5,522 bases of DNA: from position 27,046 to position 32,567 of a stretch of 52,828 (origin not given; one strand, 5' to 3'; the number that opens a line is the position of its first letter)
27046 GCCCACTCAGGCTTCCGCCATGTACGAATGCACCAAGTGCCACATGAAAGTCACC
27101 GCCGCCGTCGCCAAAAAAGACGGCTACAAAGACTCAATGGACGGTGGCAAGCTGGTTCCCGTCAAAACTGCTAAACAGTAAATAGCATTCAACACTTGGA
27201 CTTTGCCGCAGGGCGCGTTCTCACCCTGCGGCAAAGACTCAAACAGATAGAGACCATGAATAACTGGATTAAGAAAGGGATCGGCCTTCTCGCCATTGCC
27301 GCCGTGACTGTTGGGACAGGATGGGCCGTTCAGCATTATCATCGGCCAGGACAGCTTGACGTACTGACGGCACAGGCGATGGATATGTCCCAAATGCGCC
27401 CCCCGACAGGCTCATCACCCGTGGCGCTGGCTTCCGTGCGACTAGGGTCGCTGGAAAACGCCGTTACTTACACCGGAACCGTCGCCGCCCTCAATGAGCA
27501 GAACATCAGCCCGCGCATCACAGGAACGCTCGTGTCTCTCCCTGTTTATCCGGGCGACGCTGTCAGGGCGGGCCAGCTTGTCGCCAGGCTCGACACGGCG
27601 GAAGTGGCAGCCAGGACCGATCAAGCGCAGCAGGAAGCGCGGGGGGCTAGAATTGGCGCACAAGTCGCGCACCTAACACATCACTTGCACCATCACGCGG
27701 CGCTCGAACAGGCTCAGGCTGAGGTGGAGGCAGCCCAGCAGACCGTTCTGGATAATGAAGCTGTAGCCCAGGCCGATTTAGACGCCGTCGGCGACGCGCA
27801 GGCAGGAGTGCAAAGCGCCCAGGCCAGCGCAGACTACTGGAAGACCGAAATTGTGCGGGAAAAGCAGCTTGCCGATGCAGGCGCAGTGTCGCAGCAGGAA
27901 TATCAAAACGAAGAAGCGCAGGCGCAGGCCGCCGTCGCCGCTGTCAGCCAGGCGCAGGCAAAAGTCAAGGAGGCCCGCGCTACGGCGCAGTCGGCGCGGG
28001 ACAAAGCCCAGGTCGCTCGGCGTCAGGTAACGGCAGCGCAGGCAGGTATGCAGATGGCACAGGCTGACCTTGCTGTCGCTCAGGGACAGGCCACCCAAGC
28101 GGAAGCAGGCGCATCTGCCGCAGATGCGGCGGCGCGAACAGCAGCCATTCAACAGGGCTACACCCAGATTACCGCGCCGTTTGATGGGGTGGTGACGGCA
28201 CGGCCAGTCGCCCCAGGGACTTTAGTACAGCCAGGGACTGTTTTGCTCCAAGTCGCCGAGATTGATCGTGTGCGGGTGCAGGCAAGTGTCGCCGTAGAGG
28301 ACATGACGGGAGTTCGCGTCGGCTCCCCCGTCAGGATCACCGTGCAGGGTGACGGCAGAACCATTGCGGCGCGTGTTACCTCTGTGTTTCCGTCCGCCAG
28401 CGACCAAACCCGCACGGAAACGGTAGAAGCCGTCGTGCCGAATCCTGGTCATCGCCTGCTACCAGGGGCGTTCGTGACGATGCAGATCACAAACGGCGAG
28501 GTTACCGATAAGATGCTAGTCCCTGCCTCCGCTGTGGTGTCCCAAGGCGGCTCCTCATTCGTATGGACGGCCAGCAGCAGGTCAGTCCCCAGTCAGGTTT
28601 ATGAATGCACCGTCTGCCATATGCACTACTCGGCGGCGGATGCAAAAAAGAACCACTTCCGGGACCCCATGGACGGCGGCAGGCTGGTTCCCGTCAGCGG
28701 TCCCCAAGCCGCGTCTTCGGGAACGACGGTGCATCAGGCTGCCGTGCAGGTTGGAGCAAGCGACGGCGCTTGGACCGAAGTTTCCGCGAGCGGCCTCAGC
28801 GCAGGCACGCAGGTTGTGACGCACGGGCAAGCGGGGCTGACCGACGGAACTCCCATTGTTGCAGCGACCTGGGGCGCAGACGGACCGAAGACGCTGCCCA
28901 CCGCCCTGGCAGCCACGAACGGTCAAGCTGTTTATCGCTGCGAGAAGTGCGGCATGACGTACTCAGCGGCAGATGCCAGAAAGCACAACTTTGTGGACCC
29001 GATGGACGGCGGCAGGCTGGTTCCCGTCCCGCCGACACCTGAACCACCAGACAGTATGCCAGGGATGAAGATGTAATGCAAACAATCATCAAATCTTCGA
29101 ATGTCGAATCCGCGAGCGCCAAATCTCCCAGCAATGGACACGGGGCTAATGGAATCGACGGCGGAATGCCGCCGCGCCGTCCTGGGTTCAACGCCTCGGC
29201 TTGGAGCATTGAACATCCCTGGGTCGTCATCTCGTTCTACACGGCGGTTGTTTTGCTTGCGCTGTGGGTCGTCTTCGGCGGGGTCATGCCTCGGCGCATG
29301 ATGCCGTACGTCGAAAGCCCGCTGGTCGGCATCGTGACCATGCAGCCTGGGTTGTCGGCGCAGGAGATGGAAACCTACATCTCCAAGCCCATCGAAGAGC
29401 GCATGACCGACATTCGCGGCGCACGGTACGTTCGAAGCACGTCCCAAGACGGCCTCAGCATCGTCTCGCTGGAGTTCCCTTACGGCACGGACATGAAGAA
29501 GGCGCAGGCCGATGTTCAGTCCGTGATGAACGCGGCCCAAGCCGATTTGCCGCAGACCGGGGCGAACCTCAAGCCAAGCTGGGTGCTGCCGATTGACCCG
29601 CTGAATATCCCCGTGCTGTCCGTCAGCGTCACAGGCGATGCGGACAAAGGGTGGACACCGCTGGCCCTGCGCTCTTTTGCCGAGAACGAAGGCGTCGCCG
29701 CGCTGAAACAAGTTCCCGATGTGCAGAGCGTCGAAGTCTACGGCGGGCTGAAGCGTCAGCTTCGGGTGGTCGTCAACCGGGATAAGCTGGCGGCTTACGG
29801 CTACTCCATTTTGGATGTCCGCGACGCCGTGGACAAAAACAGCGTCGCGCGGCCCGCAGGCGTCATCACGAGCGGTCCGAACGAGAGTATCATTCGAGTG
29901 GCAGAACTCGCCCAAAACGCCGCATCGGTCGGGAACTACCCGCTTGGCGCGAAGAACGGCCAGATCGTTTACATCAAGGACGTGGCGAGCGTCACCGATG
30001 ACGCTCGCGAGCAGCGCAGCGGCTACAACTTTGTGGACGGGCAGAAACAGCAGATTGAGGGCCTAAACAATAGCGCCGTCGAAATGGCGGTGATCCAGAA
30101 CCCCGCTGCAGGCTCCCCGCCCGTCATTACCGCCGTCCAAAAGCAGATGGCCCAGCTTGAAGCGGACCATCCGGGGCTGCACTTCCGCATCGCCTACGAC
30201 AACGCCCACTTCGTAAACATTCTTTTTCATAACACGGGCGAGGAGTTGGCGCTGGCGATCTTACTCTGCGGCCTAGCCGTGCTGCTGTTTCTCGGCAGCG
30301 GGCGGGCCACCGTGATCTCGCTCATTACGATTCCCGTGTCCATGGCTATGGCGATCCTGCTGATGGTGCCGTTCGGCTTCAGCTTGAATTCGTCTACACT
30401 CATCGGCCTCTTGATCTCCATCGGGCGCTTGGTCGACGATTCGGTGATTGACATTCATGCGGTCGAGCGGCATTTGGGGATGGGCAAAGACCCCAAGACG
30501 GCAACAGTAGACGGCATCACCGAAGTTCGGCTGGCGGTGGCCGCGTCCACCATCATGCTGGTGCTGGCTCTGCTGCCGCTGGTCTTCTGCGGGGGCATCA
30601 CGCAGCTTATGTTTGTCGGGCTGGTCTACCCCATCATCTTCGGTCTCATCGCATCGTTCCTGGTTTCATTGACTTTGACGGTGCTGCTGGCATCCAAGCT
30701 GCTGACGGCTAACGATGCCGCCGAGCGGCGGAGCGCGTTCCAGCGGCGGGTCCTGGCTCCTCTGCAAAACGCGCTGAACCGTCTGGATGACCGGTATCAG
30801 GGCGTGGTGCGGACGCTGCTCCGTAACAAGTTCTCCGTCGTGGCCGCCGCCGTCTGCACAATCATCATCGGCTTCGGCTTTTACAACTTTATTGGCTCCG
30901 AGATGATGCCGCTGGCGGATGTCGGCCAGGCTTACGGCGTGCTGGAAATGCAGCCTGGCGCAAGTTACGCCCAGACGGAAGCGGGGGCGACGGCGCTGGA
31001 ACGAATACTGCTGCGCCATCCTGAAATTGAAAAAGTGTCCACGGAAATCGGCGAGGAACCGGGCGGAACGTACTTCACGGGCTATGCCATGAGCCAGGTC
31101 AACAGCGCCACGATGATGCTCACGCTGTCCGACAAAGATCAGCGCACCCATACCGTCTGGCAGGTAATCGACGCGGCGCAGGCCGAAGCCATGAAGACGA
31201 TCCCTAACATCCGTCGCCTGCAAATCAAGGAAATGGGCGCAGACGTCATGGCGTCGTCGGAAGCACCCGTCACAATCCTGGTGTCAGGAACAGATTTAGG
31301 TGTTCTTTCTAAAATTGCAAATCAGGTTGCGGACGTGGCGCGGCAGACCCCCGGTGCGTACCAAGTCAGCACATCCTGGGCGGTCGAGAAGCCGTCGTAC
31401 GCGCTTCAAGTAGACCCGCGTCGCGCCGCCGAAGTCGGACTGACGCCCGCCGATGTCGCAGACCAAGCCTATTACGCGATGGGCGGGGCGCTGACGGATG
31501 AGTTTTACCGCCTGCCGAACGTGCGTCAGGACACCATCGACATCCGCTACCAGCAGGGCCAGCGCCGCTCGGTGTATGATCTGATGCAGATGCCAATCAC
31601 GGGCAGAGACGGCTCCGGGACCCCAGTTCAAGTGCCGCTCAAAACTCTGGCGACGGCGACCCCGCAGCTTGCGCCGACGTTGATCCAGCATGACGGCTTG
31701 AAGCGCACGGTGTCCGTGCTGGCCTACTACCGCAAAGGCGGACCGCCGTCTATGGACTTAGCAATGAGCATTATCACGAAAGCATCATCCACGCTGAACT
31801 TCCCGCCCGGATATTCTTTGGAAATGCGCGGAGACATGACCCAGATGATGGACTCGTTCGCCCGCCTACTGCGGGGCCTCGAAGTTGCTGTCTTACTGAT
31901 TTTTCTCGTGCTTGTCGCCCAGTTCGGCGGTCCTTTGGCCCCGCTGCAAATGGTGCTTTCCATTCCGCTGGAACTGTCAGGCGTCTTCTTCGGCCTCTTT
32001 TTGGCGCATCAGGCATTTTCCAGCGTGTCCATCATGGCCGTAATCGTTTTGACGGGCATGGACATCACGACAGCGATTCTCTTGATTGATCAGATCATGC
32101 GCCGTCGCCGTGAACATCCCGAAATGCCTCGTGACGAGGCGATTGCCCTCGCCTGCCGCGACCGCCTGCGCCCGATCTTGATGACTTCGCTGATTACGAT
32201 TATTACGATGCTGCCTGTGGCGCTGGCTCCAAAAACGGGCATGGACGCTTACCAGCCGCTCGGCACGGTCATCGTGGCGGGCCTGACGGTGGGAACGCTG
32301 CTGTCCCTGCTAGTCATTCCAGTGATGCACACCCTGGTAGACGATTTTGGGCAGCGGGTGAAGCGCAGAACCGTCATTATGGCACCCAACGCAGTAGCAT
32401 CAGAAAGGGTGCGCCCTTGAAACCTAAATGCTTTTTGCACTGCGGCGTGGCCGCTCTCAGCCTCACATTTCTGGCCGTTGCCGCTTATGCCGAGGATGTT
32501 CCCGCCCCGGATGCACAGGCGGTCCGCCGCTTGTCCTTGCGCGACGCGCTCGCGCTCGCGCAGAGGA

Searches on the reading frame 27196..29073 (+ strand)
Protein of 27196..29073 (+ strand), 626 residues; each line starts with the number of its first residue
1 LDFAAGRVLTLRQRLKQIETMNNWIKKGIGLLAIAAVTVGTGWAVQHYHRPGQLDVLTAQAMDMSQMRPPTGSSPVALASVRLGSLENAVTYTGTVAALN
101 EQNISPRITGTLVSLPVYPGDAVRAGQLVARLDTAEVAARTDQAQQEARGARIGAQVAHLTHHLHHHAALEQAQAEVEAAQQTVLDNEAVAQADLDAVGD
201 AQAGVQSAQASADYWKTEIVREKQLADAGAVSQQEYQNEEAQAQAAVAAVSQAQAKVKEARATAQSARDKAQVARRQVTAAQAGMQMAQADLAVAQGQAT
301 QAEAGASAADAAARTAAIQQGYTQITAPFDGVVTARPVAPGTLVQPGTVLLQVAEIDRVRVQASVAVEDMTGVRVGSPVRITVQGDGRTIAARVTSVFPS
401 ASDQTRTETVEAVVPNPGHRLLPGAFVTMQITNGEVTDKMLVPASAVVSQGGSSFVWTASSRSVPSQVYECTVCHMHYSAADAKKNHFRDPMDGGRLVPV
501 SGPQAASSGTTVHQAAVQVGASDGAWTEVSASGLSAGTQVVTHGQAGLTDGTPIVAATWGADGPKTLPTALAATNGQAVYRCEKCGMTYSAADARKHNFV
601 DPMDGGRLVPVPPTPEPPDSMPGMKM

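Call 12: search_protein_families(library=pfam, proteins=[window:27196-29073:+], max_evalue=0.001)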
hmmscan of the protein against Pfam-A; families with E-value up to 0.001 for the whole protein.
window:27196-29073:+ (626 aa): 4 families
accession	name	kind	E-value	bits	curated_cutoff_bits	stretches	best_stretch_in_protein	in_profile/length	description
PF16576.10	HlyD_D23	-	9.9e-23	81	30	1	86-427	2-214/214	Barrel-sandwich domain of CusB or HlyD membrane-fusion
PF13437.12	HlyD_3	-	4.5e-17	63.2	22.2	1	325-424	2-106/106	HlyD family secretion protein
PF13533.13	Biotin_lipoyl_2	-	2.5e-06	27.6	29.8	0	102-133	1-32/32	Biotin-lipoyl like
PF13878.12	zf-C2H2_3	-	1.1e-05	25.6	27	0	580-594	14-28/40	zinc-finger of acetyl-transferase ESCO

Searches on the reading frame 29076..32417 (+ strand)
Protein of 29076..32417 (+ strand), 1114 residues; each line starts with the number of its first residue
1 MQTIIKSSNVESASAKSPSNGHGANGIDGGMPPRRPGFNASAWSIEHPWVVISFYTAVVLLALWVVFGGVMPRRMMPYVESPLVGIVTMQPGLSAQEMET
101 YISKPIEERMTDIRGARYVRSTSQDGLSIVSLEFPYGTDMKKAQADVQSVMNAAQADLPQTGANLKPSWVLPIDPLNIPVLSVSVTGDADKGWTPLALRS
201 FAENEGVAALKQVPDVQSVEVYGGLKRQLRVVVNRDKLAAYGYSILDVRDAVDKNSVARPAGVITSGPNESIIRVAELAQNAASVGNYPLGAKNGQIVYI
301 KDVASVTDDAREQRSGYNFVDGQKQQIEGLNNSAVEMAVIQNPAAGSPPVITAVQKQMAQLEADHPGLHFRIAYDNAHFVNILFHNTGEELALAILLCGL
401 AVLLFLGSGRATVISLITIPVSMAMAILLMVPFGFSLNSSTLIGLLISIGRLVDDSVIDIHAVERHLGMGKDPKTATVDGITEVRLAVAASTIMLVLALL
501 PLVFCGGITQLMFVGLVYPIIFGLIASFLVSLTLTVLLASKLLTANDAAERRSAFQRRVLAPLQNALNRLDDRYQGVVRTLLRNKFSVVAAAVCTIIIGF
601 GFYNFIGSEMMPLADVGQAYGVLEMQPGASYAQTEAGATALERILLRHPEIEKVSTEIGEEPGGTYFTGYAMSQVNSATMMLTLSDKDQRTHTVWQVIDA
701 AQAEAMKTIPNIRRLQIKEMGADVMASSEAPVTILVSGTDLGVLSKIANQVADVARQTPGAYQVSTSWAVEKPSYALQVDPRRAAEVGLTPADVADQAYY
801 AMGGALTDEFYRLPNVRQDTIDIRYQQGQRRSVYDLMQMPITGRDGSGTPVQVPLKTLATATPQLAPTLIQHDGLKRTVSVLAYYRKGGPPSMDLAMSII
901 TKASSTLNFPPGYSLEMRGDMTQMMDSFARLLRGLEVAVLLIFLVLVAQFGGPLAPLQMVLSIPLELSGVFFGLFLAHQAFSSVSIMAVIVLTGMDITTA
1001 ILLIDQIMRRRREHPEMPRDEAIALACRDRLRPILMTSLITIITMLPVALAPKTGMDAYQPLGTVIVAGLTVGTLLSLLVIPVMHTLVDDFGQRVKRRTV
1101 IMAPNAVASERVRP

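Call 12: search_protein_families(library=pfam, proteins=[window:29076-32417:+], max_evalue=0.001)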
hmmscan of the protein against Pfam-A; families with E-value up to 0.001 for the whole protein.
window:29076-32417:+ (1114 aa): 2 families
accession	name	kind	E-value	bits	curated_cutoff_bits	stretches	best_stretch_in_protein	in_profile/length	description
PF00873.25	ACR_tran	-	1e-194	649.6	28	1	42-1088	3-1020/1021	AcrB/AcrD/AcrF family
PF02355.23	SecD_SecF_C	-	4.3e-09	36.5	20.5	1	935-1080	37-178/189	Protein export membrane protein SecD/SecF, C-terminal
